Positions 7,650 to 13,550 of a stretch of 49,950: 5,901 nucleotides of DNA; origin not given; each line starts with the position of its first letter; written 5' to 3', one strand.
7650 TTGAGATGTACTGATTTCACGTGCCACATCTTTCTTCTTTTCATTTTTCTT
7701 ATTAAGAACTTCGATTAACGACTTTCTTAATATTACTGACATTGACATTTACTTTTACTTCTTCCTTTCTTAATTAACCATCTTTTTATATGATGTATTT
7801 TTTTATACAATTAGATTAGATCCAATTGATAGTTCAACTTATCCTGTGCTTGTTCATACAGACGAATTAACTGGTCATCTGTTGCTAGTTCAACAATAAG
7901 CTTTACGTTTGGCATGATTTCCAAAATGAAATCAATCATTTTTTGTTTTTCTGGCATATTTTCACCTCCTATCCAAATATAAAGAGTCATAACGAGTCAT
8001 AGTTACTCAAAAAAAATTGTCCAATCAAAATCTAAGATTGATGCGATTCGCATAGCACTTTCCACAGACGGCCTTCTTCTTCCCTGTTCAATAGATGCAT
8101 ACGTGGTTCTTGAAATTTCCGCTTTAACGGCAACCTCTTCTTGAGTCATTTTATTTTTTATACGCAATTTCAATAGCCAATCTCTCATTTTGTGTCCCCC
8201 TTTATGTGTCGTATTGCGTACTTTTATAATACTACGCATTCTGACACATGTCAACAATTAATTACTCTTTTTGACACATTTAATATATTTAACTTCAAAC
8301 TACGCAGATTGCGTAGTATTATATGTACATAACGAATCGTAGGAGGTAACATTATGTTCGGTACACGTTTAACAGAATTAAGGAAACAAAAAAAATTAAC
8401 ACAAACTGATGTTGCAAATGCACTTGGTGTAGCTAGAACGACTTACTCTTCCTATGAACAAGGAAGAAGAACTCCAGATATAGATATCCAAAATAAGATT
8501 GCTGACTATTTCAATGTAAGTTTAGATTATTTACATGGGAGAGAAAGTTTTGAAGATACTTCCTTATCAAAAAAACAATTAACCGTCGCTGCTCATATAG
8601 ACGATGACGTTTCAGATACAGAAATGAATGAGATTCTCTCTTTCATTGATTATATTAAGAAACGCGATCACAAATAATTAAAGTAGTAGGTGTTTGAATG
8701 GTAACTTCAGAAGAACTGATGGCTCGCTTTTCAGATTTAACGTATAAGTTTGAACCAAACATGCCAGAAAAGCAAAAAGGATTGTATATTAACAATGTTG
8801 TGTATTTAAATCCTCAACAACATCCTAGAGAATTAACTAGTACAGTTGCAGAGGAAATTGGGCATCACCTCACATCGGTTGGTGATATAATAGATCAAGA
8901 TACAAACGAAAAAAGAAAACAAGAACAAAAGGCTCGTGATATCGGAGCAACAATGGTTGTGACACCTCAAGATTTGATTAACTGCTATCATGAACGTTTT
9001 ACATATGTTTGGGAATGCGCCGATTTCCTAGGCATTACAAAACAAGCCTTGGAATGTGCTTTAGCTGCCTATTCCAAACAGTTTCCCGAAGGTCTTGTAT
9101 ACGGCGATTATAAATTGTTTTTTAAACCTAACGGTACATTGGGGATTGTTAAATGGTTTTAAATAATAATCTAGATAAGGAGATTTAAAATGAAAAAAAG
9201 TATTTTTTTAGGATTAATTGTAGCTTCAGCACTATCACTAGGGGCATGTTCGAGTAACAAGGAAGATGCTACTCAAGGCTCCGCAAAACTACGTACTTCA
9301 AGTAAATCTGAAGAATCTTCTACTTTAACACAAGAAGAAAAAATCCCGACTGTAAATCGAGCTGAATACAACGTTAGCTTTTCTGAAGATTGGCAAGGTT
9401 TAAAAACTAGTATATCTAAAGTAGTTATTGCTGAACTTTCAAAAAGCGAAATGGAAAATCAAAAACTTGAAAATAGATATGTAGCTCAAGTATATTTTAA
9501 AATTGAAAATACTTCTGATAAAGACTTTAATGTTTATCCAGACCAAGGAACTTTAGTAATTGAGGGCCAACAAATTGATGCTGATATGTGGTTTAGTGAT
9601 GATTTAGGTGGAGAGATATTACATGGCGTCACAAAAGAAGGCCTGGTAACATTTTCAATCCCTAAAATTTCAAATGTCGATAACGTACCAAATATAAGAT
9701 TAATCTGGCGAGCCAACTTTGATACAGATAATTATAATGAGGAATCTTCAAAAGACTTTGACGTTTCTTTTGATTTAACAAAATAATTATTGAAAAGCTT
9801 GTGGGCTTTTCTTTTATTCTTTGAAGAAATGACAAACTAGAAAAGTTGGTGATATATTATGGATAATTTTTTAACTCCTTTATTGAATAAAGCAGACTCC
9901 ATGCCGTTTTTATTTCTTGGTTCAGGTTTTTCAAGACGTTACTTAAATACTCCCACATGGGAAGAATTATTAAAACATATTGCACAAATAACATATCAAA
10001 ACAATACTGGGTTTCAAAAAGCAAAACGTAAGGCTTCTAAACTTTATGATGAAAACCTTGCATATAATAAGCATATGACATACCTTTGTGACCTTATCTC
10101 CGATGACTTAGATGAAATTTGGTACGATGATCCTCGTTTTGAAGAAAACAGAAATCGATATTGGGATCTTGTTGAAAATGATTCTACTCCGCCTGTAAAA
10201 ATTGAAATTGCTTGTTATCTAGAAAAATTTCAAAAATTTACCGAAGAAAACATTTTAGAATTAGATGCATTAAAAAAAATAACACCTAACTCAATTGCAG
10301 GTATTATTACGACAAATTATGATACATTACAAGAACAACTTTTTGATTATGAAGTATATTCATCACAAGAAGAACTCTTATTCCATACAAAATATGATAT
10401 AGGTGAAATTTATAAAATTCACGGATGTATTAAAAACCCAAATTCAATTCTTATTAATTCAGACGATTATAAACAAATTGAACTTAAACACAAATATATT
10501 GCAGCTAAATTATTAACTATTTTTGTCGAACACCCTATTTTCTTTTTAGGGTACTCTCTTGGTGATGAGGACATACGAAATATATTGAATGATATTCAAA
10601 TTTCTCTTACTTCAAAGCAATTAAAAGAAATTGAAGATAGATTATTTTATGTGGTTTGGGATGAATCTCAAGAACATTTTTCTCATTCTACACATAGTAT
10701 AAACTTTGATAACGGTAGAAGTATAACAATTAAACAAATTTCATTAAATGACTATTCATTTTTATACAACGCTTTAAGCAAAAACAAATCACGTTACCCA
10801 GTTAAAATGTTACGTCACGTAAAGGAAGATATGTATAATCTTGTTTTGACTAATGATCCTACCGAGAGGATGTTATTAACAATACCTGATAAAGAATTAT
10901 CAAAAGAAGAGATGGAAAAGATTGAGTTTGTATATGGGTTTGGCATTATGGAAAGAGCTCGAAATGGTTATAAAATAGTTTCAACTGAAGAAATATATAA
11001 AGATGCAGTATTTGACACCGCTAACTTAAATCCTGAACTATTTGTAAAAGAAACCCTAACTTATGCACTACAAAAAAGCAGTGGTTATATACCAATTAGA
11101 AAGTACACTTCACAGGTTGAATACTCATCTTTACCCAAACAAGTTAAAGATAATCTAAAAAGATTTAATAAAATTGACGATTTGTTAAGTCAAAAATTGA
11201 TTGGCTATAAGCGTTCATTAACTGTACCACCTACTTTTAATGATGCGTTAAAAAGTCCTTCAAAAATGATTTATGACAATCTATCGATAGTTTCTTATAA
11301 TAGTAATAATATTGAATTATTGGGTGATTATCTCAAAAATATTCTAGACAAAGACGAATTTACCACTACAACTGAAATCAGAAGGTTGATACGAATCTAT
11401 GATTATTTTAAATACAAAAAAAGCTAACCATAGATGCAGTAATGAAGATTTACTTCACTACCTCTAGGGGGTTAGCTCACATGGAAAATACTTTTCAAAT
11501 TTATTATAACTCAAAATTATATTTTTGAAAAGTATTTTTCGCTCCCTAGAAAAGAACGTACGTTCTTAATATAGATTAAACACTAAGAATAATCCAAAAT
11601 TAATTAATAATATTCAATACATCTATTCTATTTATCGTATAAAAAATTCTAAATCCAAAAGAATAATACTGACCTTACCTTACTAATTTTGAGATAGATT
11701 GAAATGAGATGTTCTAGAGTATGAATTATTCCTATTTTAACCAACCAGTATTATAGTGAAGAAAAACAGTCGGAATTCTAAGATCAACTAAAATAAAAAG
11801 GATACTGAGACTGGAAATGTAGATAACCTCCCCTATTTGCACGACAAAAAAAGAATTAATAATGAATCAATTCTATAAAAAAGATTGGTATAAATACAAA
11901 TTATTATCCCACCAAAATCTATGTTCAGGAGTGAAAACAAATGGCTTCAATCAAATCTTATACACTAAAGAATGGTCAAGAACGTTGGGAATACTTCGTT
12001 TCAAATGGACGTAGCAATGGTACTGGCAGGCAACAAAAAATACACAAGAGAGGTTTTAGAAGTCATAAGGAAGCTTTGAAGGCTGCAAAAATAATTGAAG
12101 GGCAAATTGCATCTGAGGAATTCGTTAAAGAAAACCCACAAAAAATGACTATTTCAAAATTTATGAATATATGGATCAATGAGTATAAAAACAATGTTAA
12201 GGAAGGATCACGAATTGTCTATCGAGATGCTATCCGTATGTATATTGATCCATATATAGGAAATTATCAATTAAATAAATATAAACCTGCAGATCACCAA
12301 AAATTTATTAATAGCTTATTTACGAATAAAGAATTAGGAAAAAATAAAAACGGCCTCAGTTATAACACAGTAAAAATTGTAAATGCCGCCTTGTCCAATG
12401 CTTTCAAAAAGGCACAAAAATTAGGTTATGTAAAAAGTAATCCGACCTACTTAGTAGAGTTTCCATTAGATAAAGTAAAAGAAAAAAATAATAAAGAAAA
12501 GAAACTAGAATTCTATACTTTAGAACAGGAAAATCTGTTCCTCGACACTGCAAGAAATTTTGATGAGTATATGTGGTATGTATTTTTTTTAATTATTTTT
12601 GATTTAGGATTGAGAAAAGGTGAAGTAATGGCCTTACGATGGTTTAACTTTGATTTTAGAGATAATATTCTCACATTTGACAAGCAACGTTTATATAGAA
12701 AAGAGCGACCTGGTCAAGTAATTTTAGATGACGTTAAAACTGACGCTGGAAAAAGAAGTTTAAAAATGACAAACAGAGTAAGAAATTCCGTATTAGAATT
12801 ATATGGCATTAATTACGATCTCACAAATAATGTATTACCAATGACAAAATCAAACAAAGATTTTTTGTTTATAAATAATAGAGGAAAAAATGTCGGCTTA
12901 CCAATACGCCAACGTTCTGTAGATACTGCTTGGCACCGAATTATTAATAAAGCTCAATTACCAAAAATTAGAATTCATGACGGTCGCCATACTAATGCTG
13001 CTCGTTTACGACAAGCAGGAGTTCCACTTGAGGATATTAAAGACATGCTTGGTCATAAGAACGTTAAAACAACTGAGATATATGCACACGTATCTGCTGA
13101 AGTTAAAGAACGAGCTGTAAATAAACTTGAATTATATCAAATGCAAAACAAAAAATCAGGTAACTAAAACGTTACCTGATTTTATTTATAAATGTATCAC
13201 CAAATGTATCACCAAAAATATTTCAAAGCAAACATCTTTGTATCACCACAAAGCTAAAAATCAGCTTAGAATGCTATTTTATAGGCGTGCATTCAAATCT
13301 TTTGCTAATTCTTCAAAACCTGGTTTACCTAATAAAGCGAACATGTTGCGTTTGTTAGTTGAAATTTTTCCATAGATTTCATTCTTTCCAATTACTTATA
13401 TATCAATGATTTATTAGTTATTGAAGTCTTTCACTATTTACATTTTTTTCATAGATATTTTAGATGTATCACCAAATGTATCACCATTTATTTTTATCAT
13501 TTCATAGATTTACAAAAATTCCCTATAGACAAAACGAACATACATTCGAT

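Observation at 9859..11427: Solo ThsA-like SIR2 (NADase-type) protein with an uncharacterised C-terminal domain, insulated inside the lysogeny module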

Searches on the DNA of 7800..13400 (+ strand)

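Call 60: search_dna_similar(query=window:7800-13400:+, collection=phages, mode=near, max_rows=25)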
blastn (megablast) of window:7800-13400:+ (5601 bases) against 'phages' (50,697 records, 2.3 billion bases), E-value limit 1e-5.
Records with a match: 2; places in all: 2; records where one place covers at least 80% of the query: 0.
Best place of each record, by identity: 95-99% 2.
By first word of the organism name: Enterococcus 2.
By host as written in the record: - 1; Enterococcus faecalis 1.
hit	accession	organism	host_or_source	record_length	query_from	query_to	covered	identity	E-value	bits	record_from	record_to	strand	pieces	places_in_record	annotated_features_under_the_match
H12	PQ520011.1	Enterococcus phage IME_EF3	-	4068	5480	5556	1%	98.7%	4e-29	137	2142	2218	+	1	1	record has no annotation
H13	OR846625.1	Enterococcus phage Efs 1-1-1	Enterococcus faecalis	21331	5480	5556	1%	98.7%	4e-29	137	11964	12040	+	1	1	record has no annotation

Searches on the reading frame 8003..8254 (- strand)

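Call 8: search_protein_families(library=pfam, proteins=[window:8003-8254:-], max_evalue=0.01)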
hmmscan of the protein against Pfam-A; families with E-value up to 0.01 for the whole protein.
window:8003-8254:- (83 aa): 4 families
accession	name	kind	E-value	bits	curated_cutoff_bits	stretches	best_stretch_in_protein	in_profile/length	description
PF01381.28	HTH_3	-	6.3e-14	52.2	23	1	28-78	2-52/55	Helix-turn-helix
PF13560.12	HTH_31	-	8.6e-09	36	27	1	30-77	9-57/64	Helix-turn-helix domain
PF12844.13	HTH_19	-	4e-08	33.5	30.2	1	27-76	4-53/64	Helix-turn-helix domain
PF13443.12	HTH_26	-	0.00011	22.9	22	1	27-75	2-51/63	Cro/C1-type HTH DNA-binding domain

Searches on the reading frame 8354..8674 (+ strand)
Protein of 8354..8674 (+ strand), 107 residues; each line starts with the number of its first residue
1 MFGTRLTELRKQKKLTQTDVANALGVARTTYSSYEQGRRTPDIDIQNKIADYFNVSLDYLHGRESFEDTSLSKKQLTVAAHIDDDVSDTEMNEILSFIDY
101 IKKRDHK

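Call 8: search_protein_families(library=pfam, proteins=[window:8354-8674:+], max_evalue=0.01)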
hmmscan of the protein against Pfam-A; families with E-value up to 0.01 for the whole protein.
window:8354-8674:+ (107 aa): 7 families
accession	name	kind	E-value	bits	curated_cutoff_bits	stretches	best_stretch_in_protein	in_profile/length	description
PF01381.28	HTH_3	-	1.6e-16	60.5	23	1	8-60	3-55/55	Helix-turn-helix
PF12844.13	HTH_19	-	3.2e-14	53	30.2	1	3-60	1-58/64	Helix-turn-helix domain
PF13560.12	HTH_31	-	5.5e-13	49.5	27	1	2-57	2-58/64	Helix-turn-helix domain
PF13443.12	HTH_26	-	1.7e-06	28.6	22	1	5-57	1-54/63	Cro/C1-type HTH DNA-binding domain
PF15731.11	MqsA_antitoxin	-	0.0024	18.4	30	1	5-44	73-112/131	Antitoxin component of bacterial toxin-antitoxin system, MqsA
PF22495.2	HTH_92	-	0.0029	17.3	27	1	8-41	2-35/45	RsaL-like HTH domain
PF13744.12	HTH_37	-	0.0052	17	27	0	5-38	22-55/80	Helix-turn-helix domain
